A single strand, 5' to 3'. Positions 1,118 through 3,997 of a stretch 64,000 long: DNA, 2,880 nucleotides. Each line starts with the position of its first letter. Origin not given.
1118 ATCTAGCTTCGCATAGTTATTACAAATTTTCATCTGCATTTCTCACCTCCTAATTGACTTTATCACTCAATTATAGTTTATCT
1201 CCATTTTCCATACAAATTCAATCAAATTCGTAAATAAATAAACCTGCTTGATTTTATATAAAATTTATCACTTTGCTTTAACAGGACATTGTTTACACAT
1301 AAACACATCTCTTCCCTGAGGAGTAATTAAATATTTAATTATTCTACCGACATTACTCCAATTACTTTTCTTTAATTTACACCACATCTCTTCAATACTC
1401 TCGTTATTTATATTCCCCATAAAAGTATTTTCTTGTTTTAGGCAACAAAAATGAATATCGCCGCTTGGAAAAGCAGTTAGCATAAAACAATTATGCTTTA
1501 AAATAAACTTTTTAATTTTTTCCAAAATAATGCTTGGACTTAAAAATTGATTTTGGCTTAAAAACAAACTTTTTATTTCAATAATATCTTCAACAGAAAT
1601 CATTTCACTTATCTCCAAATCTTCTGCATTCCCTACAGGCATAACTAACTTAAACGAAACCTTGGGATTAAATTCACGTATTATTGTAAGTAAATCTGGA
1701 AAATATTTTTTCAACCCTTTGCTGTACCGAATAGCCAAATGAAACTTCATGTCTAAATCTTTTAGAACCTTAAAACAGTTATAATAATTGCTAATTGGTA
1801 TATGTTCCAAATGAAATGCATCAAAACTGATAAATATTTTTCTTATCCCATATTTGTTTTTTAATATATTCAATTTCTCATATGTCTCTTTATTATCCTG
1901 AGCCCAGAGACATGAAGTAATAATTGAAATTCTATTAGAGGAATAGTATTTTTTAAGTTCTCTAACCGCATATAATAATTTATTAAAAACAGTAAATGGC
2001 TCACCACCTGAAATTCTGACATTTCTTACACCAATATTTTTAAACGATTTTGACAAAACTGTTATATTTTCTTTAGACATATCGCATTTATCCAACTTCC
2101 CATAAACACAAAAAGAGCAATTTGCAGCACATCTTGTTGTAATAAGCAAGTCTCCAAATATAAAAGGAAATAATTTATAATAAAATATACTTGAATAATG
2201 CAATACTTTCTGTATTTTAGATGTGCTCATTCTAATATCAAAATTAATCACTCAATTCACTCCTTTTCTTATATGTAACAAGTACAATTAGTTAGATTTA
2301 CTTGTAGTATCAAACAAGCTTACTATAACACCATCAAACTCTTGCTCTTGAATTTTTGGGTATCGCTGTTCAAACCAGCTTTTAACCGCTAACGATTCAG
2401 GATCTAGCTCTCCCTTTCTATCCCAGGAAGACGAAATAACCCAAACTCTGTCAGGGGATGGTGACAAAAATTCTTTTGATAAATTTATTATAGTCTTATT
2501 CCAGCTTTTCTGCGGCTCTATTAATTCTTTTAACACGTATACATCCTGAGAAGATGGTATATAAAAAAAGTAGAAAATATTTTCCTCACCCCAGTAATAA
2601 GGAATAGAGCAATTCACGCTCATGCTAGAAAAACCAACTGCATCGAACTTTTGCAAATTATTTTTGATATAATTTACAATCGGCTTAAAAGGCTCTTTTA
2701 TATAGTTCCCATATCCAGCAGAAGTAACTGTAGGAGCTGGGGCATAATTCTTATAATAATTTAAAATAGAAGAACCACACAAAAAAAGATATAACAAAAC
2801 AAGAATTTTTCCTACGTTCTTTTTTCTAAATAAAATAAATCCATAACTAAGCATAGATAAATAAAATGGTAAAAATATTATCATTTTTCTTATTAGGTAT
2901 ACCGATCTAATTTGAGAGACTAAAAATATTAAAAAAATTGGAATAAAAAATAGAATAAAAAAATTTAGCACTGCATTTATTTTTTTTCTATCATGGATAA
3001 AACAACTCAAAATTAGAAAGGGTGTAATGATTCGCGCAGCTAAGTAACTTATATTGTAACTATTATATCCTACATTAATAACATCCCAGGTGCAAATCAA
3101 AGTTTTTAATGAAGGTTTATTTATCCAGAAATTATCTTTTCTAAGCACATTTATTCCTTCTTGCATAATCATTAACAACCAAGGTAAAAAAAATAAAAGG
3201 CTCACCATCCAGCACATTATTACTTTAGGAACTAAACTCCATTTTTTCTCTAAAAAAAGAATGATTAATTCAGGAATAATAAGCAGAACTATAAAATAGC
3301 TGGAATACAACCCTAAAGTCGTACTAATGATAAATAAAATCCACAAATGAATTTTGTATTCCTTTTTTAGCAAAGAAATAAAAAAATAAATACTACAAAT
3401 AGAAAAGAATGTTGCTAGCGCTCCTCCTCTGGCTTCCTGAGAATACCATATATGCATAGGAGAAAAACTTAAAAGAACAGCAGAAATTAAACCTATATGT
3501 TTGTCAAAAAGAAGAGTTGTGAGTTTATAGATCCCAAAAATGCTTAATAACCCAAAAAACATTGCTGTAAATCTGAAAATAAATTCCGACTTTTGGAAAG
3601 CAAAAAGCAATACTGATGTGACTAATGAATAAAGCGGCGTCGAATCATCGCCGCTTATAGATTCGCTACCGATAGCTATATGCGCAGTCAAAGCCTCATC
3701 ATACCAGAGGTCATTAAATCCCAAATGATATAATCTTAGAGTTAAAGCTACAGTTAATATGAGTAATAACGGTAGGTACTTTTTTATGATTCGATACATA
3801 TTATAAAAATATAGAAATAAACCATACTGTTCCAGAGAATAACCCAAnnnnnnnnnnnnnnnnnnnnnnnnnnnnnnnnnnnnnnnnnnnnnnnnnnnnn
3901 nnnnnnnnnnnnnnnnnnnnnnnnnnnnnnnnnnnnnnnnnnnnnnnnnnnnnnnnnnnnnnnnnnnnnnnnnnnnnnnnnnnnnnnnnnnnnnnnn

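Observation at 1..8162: Radical-SAM-dense accessory cluster with UbiA-type prenyltransferase and GT-C glycosyltransferase (candidate novel lipid/lipid-linked glycan tailoring system)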

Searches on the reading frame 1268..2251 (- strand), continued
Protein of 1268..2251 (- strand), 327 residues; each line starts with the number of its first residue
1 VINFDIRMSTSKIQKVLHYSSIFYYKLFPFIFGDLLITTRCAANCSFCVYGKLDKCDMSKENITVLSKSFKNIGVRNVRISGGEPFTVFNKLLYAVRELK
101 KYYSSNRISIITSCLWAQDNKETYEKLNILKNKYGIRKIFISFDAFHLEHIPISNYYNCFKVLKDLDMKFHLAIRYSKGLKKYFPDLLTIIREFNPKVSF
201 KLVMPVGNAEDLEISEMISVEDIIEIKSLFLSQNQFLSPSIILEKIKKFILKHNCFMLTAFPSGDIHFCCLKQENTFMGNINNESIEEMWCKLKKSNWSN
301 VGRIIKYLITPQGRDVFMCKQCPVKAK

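Call 97: search_protein_families(library=pfam, proteins=[L013:399-1463:-, L013:1689-2720:+, L013:2753-3976:+, L013:3998-5512:-, L013:5626-6279:-, L013:6602-8542:+, L013:8545-9639:-, L013:9646-10500:-, L013:10479-11981:-, L013:12089-12826:-], max_evalue=0.0001)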
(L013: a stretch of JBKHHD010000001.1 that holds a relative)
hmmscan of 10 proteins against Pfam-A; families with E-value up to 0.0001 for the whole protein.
L013:399-1463:- (354 aa): 3 families
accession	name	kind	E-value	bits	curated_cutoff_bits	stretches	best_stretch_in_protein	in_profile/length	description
PF04055.27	Radical_SAM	-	4.3e-26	92.5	29.5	1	27-187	2-166/166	Radical SAM superfamily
PF13186.11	SPASM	-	1.7e-10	41.4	21.5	1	266-328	1-66/67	Iron-sulfur cluster-binding domain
PF13353.11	Fer4_12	-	3.8e-07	30.9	22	1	25-132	9-116/137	4Fe-4S single cluster domain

L013:1689-2720:+ (343 aa): 3 families
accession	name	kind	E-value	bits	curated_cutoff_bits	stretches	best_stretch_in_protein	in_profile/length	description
PF02655.19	ATP-grasp_3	-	1.3e-12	48.6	23.2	1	127-274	3-160/160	ATP-grasp domain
PF07478.18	Dala_Dala_lig_C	-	1e-05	25.6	24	0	151-218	32-99/204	D-ala D-ala ligase C-terminus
PF02786.22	CPSase_L_D2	-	1.9e-05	24.7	19.8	0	222-274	129-183/211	Carbamoyl-phosphate synthase L chain, ATP binding domain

L013:2753-3976:+ (407 aa): 2 families
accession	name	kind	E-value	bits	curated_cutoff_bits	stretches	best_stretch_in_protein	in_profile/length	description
PF04055.27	Radical_SAM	-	4.1e-25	89.3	29.5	1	59-215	2-165/166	Radical SAM superfamily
PF13353.11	Fer4_12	-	2e-07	31.8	22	1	58-161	10-115/137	4Fe-4S single cluster domain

L013:3998-5512:- (504 aa): 1 family
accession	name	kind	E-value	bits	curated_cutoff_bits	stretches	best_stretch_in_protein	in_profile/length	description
PF04055.27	Radical_SAM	-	1.1e-19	71.7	29.5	1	240-401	4-166/166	Radical SAM superfamily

L013:5626-6279:- (217 aa): 2 families
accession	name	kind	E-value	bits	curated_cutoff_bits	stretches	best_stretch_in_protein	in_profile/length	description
PF00884.28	Sulfatase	-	6.1e-07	29.5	25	1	86-199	133-254/301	Sulfatase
PF08665.17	PglZ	-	2.3e-05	24.9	25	0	149-193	132-177/179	PglZ domain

L013:6602-8542:+ (646 aa): 0 families

L013:8545-9639:- (364 aa): 3 families
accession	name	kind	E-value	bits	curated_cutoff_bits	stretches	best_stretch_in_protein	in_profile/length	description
PF04055.27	Radical_SAM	-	2.9e-24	86.5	29.5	1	27-161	2-139/166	Radical SAM superfamily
PF13186.11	SPASM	-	1.2e-08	35.6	21.5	1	284-344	1-66/67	Iron-sulfur cluster-binding domain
PF13353.11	Fer4_12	-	3.2e-06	27.9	22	1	29-133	12-116/137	4Fe-4S single cluster domain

L013:9646-10500:- (284 aa): 5 families
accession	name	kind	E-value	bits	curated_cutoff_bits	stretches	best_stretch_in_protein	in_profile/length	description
PF00535.33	Glycos_transf_2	-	8.1e-14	52.3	23.3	1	6-132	1-128/168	Glycosyl transferase family 2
PF13641.12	Glyco_tranf_2_3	-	2.3e-13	51.1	27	1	5-136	3-138/230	Glycosyltransferase like family 2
PF13506.12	Glyco_transf_21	-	2.3e-07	30.9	21.7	1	70-146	17-92/174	Glycosyl transferase family 21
PF12804.13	NTP_transf_3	-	2.4e-06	28.3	27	1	34-118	38-121/160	MobA-like NTP transferase domain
PF01983.22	CofC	-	8.6e-05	22.3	22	0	38-109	44-114/217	Guanylyl transferase CofC like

L013:10479-11981:- (500 aa): 4 families
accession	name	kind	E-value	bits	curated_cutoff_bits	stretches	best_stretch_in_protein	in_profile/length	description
PF01943.22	Polysacc_synt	-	3.9e-28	99.1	28.2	1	12-282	3-269/274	Polysaccharide biosynthesis protein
PF13440.11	Polysacc_synt_3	-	2.9e-25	89.5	23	1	36-334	3-289/293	Polysaccharide biosynthesis protein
PF01554.23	MatE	-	1.4e-14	54.5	24.9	2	227-385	1-160/161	MatE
PF03023.19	MurJ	-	5e-11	42.3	27.4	1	241-444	219-432/451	Lipid II flippase MurJ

L013:12089-12826:- (245 aa): 1 family
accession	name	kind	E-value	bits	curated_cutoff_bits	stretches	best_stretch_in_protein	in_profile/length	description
PF01040.23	UbiA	-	2e-08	34.3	34.2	1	60-225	69-236/250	UbiA prenyltransferase family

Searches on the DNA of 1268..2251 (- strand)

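Call 90: search_rna_families(source=L001, start=6380, end=6900, threshold=evalue, max_evalue=1, show_alignments=1)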
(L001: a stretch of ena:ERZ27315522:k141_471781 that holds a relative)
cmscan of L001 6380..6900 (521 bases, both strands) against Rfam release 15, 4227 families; matches with E-value up to 1: 2.
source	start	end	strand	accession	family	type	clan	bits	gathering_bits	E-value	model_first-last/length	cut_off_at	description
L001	6808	6892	+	RF02107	DLEU2_3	Gene; lncRNA;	-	21.6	60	0.82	1-76/76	no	Deleted in lymphocytic leukemia 2 conserved region 3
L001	6665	6716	-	RF00315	snoJ33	Gene; snRNA; snoRNA; CD-box;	-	20.8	45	0.099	1-81/81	no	Small nucleolar RNA J33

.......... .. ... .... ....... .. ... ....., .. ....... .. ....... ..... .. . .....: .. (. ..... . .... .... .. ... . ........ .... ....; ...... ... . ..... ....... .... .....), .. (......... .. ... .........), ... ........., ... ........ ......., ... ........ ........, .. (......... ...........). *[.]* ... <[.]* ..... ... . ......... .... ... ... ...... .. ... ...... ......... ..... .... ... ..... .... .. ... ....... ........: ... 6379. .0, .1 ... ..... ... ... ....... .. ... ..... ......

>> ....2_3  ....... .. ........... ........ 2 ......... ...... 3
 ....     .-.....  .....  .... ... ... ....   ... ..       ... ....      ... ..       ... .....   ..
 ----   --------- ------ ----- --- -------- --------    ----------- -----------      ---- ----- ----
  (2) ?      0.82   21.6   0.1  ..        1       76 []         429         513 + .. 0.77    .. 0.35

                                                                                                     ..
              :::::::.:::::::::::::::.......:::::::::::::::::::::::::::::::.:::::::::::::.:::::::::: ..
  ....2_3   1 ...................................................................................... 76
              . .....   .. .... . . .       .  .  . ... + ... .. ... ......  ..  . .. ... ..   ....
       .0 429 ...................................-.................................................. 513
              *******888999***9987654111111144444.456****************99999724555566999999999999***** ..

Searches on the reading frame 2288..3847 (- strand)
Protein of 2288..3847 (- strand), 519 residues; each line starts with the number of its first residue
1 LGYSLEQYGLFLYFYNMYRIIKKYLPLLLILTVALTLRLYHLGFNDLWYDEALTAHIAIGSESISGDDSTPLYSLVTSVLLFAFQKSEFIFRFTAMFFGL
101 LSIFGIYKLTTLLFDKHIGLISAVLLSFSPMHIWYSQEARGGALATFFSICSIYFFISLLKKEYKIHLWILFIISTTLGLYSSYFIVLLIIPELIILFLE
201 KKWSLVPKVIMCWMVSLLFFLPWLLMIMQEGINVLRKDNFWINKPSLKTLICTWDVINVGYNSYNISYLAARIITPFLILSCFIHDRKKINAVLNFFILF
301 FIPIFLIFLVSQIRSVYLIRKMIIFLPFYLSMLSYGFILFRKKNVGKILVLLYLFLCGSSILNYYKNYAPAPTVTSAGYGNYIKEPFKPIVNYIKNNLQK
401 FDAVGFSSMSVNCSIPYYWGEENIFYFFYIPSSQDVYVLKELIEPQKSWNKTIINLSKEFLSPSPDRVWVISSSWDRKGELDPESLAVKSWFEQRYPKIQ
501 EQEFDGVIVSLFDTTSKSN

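Call 6: search_protein_families(library=pfam, proteins=[window:2288-3847:-], max_evalue=0.01)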
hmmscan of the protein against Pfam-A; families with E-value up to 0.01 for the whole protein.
window:2288-3847:- (519 aa): 1 family
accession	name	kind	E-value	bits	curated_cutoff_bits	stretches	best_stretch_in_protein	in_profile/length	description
PF13231.12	PMT_2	-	4.7e-14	53.3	26.1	1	69-224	2-158/160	Dolichyl-phosphate-mannose-protein mannosyltransferase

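Call 7: search_protein_families(library=ncbifam, proteins=[window:2288-3847:-], max_evalue=0.01)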
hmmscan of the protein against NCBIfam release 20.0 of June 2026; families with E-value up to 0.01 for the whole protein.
window:2288-3847:- (519 aa): 1 family
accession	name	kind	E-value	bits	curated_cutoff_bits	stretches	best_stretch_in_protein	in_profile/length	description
TIGR03663.1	TIGR03663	subfamily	8.3e-09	35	126.25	1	27-180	4-160/435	flippase activity-associated protein Agl23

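Call 64: search_solved_structures(query=window:2294-3799:-, max_evalue=1, show_alignments=1)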
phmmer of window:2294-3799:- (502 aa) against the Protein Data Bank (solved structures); distinct sequences matched with E-value up to 1: 0.
